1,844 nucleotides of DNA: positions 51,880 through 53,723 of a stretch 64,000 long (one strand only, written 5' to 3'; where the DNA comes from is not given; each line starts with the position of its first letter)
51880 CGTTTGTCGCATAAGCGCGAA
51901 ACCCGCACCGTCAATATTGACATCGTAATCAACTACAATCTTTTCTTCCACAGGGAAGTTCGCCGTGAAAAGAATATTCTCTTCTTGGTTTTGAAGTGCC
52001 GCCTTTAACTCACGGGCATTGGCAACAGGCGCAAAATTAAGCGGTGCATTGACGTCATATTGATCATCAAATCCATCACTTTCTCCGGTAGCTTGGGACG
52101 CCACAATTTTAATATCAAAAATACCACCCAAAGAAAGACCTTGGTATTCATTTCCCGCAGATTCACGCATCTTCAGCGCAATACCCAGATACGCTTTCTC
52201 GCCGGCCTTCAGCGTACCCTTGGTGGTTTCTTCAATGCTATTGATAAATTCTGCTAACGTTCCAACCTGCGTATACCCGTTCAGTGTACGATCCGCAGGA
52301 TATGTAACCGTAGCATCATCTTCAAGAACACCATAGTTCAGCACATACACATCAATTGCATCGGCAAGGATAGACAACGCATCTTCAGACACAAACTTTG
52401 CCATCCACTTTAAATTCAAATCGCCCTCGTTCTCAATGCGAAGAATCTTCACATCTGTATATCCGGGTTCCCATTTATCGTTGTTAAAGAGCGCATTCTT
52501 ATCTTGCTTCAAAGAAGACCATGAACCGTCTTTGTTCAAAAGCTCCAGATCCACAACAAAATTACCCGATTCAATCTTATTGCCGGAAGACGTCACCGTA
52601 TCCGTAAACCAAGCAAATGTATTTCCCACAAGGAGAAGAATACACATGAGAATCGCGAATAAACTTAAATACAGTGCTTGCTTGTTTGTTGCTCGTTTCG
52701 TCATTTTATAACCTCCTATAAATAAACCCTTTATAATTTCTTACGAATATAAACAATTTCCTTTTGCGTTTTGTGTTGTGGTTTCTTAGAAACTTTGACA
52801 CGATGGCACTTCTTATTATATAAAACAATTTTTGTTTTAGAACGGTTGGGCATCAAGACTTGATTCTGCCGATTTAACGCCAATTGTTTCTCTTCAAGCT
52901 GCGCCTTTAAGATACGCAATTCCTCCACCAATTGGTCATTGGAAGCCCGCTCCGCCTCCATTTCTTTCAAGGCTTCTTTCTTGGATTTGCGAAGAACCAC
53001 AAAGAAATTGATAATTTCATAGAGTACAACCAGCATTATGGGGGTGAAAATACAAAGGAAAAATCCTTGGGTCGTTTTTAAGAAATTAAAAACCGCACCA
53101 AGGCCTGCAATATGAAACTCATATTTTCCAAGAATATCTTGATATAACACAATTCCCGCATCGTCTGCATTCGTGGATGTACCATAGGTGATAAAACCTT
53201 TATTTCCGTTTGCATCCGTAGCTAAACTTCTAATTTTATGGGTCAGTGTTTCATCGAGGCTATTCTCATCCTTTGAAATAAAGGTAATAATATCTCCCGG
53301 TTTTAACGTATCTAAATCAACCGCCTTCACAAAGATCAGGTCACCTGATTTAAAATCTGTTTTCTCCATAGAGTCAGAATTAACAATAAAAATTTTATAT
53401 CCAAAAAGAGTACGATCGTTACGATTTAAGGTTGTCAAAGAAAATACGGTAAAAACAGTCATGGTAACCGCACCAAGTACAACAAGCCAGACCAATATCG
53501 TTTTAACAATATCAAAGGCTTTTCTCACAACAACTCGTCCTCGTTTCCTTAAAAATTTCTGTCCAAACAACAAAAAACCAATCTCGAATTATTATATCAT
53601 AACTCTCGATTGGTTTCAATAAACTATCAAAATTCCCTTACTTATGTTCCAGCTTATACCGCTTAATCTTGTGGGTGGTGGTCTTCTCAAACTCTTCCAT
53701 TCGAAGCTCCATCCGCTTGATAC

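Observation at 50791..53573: sipW-like signal peptidase with an extended tail, paired with a TasA/camelysin-class beta-helix fusion protein (putative fibre or biofilm-matrix module)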

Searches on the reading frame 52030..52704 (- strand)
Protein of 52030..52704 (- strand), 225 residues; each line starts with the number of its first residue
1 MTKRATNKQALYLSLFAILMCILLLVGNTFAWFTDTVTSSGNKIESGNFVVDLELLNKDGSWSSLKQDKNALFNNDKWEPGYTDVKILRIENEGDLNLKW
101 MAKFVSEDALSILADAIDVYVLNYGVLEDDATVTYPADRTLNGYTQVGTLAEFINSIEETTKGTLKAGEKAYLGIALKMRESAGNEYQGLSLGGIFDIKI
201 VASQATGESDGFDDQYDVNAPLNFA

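Call 42: search_solved_structures(query=A3, max_evalue=10, show_alignments=3)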
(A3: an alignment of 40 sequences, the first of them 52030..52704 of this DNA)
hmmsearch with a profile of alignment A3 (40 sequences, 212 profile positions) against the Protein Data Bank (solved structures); distinct sequences matched with E-value up to 10: 4.
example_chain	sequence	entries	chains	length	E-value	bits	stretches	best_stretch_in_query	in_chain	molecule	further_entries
9sj2_C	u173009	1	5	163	0.013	18.8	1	39-167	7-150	AbpX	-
6an9_A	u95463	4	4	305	0.14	15.5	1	73-143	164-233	Polyphosphate:AMP phosphotransferase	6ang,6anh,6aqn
6au0_A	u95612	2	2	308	0.15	15.4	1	73-143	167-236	Polyphosphate:AMP phosphotransferase | PPK3 Class III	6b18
4i6m_C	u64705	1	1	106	0.53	13.6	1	136-203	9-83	Actin-like protein ARP9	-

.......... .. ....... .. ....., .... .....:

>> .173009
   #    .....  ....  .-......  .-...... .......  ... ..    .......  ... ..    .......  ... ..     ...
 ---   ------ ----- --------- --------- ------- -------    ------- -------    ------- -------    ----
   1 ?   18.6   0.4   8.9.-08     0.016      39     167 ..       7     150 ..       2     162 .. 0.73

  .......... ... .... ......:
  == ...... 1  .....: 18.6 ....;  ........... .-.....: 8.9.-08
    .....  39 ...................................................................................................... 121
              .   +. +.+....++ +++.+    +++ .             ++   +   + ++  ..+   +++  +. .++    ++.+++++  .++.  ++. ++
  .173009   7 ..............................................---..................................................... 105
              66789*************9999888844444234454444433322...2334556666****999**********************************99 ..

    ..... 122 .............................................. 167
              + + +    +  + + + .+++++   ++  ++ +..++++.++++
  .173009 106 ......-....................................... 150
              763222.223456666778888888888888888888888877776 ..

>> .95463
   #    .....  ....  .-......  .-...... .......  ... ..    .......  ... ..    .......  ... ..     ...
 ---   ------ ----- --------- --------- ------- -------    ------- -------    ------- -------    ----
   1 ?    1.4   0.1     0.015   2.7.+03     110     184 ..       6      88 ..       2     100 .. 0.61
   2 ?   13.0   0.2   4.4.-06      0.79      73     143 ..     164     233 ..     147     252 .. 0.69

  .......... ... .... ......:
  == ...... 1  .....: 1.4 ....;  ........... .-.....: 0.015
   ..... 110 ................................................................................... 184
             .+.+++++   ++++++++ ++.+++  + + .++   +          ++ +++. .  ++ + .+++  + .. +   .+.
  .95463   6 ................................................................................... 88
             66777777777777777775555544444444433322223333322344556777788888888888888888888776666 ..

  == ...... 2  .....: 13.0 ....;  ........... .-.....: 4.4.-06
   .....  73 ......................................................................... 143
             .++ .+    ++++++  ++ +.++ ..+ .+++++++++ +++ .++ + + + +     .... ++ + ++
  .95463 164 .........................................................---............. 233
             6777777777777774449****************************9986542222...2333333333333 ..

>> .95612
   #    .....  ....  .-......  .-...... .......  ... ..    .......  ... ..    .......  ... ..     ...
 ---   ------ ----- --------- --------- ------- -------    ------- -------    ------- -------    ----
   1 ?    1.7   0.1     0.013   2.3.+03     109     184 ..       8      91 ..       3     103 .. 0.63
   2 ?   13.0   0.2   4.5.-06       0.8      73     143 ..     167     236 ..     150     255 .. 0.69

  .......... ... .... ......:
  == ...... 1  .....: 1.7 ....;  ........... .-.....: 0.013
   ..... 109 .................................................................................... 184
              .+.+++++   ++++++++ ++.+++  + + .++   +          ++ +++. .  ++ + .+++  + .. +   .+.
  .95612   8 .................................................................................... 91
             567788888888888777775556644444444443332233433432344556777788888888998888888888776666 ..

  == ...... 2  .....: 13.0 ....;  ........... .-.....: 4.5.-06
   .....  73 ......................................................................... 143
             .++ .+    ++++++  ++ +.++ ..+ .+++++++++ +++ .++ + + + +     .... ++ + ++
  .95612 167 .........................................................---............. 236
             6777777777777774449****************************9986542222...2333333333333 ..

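Call 70: search_protein_representatives(protein=window:52030-52704:-)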
Query: 225 residues. Proteins with E-value up to 0.001 (for the whole library): 6018; up to 1e-10: 4597; up to 1e-30: 820. The best 150 are listed.
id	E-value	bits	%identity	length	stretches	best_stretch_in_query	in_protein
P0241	2.1e-80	285.9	63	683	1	6-219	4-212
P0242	3.6e-80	285.1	62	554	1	5-220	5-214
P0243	5.5e-80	284.5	64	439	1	1-220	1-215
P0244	9.4e-80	283.8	60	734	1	1-221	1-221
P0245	6.7e-79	281.0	60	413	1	3-224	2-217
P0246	8.3e-79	280.7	62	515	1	4-220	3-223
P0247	1.7e-78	279.7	63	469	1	1-220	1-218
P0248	8.4e-78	277.4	64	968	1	8-220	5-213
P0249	1.4e-77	276.7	65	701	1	1-221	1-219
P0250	1.5e-77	276.6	62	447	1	1-220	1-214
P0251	1.7e-77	276.4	60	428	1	5-220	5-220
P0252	2.5e-77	275.9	59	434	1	3-221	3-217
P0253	3.8e-77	275.3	64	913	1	7-220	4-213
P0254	4.0e-77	275.2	60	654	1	1-220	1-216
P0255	4.4e-77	275.1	60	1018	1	1-220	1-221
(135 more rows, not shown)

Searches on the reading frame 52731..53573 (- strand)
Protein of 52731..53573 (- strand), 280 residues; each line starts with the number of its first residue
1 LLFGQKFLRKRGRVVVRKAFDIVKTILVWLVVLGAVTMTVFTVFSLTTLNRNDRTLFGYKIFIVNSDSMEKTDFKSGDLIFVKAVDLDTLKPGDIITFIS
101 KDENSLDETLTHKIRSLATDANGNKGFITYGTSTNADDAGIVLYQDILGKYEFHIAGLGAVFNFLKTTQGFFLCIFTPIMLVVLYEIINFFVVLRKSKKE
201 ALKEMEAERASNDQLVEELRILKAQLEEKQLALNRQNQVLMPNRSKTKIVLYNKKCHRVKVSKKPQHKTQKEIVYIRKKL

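Call 3: search_protein_families(library=pfam, proteins=[window:52731-53573:-], max_evalue=1)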
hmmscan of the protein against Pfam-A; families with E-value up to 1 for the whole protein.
window:52731-53573:- (280 aa): 4 families
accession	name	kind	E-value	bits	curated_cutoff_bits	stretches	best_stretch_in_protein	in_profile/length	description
PF10669.14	Phage_Gp23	-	0.01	16.6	29.3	1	157-242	3-92/120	Protein gp23 (Bacteriophage A118)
PF06024.17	Orf78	-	0.14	12.9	29.4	1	172-204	65-97/101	Orf78 (ac78)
PF10502.14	Peptidase_S26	-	0.18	12.1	22.9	1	23-86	5-67/168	Signal peptidase, peptidase S26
PF04145.20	Ctr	-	0.42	11.6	25.3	0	166-213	20-69/151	Ctr copper transporter family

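Call 4: search_protein_families(library=ncbifam, proteins=[window:52731-53573:-], max_evalue=1)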
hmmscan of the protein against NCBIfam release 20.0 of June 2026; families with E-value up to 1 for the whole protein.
window:52731-53573:- (280 aa): 5 families
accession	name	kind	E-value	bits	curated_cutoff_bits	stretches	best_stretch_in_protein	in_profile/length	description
NF046067.1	SigPepSipWBacil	equivalog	8e-21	74.5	190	1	25-210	6-184/189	signal peptidase I SipW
TIGR02228.1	sigpep_I_arch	equivalog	4.2e-20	72.2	51.85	1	28-187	7-155/158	signal peptidase I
TIGR02227.1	sigpep_I_bact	equivalog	6.8e-05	22.8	47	1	55-105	16-67/162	signal peptidase I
NF041554.1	SA1362_fam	subfamily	0.0094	16.1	42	1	155-200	11-57/70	SA1362 family protein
NF010560.0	PRK13955.1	equivalog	0.28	11.1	180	1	164-229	69-129/132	large conductance mechanosensitive channel protein MscL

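Call 11: find_homologous_proteins(query=window:52731-53531:-)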
Query window:52731-53531:- (266 aa): 511 proteins with E <= 0.001 among 2972 candidates; the best 120 are listed.
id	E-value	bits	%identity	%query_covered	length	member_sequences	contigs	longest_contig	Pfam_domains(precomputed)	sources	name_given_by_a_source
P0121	2.6e-166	569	100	100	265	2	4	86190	-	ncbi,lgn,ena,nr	ncbi:MAG: signal peptidase I [Clostridia bacterium]|nr:signal peptidase I [Clostridia bacterium]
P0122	5.7e-107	375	69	97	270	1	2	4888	-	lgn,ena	-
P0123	5.7e-107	375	68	96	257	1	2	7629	-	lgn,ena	-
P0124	1.2e-105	371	71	88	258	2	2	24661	-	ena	-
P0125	6.2e-103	362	77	81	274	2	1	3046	-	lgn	-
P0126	9.3e-102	358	71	86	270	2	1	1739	-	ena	-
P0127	1.4e-101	357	76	82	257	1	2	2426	-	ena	-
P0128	4.7e-100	352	74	82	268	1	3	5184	-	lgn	-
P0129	2.7e-99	350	68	94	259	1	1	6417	-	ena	-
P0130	2.7e-86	307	55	96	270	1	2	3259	-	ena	-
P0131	2.8e-81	291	55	96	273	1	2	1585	-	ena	-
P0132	1.1e-79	286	61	80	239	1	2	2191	-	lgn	-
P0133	2.1e-79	285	61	81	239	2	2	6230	-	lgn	-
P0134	2.4e-79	285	61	80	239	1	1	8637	-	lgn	-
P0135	3.8e-79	284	59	81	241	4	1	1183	-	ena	-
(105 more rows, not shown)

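Call 50: find_encoding_contigs(protein=P0121, flank=3000, max_places=4)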
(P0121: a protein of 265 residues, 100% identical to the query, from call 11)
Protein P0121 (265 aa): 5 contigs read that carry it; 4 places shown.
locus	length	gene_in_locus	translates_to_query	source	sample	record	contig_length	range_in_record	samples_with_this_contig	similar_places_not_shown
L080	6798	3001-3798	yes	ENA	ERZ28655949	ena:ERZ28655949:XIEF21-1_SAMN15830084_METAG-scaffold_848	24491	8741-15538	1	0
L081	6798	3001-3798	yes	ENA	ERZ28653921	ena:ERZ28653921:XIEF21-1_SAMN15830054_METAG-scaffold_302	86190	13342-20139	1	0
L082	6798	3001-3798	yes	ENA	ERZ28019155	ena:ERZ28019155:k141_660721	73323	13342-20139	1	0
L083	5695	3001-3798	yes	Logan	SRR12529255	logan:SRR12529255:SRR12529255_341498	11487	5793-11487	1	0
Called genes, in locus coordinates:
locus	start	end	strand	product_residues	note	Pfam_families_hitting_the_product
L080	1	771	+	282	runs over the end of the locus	PF00763:THF_DHG_CYH, PF02882:THF_DHG_CYH_C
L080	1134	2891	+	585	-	-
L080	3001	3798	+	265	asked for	-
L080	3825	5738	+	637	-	-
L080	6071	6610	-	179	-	PF02482:Ribosomal_S30AE, PF16321:Ribosom_S30AE_C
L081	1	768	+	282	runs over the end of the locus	PF00763:THF_DHG_CYH, PF02882:THF_DHG_CYH_C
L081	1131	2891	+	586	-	PF00501:AMP-binding, PF23562:AMP-binding_C_3 (faint)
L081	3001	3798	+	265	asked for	-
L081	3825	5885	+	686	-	-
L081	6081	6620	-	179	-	PF02482:Ribosomal_S30AE, PF16321:Ribosom_S30AE_C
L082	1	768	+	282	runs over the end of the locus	PF00763:THF_DHG_CYH, PF02882:THF_DHG_CYH_C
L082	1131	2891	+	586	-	PF00501:AMP-binding, PF23562:AMP-binding_C_3 (faint)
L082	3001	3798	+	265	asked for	-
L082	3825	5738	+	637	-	-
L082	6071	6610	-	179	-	PF02482:Ribosomal_S30AE, PF16321:Ribosom_S30AE_C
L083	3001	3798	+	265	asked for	-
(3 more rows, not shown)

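Call 65: predict_structure(alignment_id=A2)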
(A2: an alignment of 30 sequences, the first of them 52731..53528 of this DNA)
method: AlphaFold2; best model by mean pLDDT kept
length: 265 residues; sequences in the alignment: 30
mean_pLDDT: 76.1   pTM: 0.52
mean pLDDT of the five models: 76.1, 75.3, 73.9, 73.1, 70.1
residues with pLDDT >= 90: 24; 70-90: 168; 50-70: 38; < 50: 35
segments of 3 or more residues with pLDDT < 50: 225-238, 240-243, 247-258
pLDDT, mean of each block of 10 residues (from residue 1): 87 86 78 61 82 65 87 89 84 84 87 68 73 90 84 84 86 90 90 87 88 79 47 43 46 47 52
secondary structure, 60 per line:
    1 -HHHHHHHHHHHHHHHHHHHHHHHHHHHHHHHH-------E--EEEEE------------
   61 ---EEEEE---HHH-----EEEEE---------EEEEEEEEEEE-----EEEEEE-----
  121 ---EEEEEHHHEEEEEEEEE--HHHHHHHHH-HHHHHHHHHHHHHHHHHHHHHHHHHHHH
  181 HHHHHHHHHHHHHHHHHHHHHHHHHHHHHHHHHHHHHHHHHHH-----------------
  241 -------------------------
elements in order: H2-33 E44-48 E64-68 E80-84 E94-104 E110-115 E124-128 E132-140 H143-151 H153-223
